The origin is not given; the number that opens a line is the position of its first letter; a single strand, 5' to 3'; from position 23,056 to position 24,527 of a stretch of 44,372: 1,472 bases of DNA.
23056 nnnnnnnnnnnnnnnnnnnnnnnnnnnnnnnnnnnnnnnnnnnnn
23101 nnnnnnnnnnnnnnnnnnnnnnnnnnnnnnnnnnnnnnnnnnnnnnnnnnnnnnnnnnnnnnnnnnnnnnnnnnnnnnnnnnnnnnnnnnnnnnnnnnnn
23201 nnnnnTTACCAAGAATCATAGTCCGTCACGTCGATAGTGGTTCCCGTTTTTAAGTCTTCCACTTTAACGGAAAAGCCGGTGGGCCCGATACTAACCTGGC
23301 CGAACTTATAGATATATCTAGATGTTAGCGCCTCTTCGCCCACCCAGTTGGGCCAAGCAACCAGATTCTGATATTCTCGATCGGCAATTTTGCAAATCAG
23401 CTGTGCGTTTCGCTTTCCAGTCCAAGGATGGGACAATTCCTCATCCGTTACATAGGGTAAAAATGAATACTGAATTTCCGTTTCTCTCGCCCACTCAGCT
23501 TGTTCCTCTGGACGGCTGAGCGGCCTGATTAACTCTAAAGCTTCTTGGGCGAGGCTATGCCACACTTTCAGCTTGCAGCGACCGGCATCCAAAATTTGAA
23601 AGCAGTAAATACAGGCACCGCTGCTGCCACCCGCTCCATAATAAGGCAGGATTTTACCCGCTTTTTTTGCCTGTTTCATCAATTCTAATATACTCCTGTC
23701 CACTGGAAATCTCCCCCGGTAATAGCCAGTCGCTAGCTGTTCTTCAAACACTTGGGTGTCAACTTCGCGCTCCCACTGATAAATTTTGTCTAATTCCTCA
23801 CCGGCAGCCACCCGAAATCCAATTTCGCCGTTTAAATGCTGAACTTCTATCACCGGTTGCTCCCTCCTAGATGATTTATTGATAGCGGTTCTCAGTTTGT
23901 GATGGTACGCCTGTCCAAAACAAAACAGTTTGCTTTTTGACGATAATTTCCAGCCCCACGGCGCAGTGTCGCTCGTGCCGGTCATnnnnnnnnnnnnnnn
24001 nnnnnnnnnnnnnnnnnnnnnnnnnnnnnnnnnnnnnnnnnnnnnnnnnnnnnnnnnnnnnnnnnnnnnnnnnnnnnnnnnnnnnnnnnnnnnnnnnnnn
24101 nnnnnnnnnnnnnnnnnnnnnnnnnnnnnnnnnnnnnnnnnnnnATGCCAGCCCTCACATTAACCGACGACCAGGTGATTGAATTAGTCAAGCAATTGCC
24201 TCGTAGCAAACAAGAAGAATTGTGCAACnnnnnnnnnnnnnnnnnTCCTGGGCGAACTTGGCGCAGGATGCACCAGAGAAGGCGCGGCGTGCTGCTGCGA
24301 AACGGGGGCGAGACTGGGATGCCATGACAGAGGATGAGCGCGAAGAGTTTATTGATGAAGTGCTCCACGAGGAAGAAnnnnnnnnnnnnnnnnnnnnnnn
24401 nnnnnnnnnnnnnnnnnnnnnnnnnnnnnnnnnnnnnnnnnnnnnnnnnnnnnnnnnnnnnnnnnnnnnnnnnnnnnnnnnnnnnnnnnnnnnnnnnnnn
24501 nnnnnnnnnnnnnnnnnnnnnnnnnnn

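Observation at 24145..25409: PIN-toxin module with a broken antitoxin frame, facing a DUF4926::DUF2281-like fusion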

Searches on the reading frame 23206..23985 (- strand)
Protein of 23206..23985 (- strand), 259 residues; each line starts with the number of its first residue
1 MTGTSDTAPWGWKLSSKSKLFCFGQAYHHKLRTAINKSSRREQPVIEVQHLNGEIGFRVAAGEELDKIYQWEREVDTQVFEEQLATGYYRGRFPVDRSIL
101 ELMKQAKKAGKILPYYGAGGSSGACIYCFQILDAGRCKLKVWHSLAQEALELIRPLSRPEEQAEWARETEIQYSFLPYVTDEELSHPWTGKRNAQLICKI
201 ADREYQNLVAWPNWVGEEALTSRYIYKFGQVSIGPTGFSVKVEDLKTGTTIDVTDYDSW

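Call 5: search_protein_families(library=pfam, max_evalue=1, proteins=[window:23206-23985:-])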
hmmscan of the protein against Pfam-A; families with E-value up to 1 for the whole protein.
window:23206-23985:- (259 aa): 0 families

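Call 6: search_protein_families(library=ncbifam, max_evalue=1, proteins=[window:23206-23985:-])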
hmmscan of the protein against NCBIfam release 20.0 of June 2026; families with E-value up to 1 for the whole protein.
window:23206-23985:- (259 aa): 1 family
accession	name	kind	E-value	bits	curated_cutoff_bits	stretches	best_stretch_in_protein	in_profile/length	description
NF041393.1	Frdxn_Halo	equivalog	0.072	12.9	150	1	91-150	38-93/128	ferredoxin Fer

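Call 55: search_protein_families(library=padloc, max_evalue=0.01, proteins=[window:23206-23985:-])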
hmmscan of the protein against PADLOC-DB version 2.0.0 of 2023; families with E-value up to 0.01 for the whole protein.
window:23206-23985:- (259 aa): 0 families

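Call 65: search_protein_representatives(protein=window:23206-23985:-)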
Query: 259 residues. Proteins with E-value up to 0.001 (for the whole library): 89; up to 1e-10: 50; up to 1e-30: 12. The best 89 are listed.
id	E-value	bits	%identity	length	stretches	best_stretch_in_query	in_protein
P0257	3.9e-71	255.9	55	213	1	46-259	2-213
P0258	7.5e-51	189.4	46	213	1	46-259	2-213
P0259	8.4e-47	176.1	45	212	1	48-259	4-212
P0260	8.4e-43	163.0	44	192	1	68-259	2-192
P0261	1.9e-41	158.5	43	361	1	46-256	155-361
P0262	8.7e-40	153.1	48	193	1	47-259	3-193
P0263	3.7e-38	147.8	38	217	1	46-259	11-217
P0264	6.7e-36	140.4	49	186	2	46-152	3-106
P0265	2.1e-35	138.8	41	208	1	66-259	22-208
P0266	3.3e-35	138.1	42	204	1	55-259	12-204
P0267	1.0e-31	126.6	46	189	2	51-131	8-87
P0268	2.9e-31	125.2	37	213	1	43-259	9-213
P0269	3.0e-30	121.9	45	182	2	54-153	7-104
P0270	3.6e-30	121.6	38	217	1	42-258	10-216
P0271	1.2e-29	119.8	39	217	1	46-259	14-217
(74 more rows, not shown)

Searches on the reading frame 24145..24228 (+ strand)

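Call 5: search_protein_families(library=pfam, max_evalue=1, proteins=[window:24145-24228:+])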
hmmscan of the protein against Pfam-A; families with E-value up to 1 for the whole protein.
seq(28 aa): 0 families

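Call 6: search_protein_families(library=ncbifam, max_evalue=1, proteins=[window:24145-24228:+])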
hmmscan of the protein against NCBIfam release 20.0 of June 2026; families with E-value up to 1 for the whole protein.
seq(28 aa): 1 family
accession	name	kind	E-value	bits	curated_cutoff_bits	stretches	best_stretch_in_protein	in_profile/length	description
NF047401.1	TA_anti_VapB15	equivalog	0.005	17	80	1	4-26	2-24/66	type II toxin-antitoxin system VapB15 family antitoxin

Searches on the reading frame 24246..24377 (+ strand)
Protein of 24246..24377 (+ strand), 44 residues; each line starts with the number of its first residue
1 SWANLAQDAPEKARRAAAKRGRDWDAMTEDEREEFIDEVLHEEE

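Call 5: search_protein_families(library=pfam, max_evalue=1, proteins=[window:24246-24377:+])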
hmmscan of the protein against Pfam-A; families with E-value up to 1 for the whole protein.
seq(44 aa): 5 families
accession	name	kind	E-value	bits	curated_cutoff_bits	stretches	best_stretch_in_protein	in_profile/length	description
PF23768.1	DUF7167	-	0.00034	21.1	24.4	1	23-42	26-45/60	Domain of unknown function (DUF7167)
PF15797.10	DUF4706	-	0.019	15.7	27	1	5-40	9-44/108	Domain of unknown function (DUF4706)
PF09011.16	HMG_box_2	-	0.067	14.3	22.4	1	15-38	33-56/72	HMG-box domain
PF07272.16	Orthoreo_P17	-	0.091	13.2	25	1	13-33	116-136/146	Orthoreovirus P17 protein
PF06945.18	DUF1289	-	0.16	12.3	27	1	23-39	27-43/47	Protein of unknown function (DUF1289)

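Call 6: search_protein_families(library=ncbifam, max_evalue=1, proteins=[window:24246-24377:+])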
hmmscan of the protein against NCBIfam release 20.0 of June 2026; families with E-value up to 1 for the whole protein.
seq(44 aa): 0 families
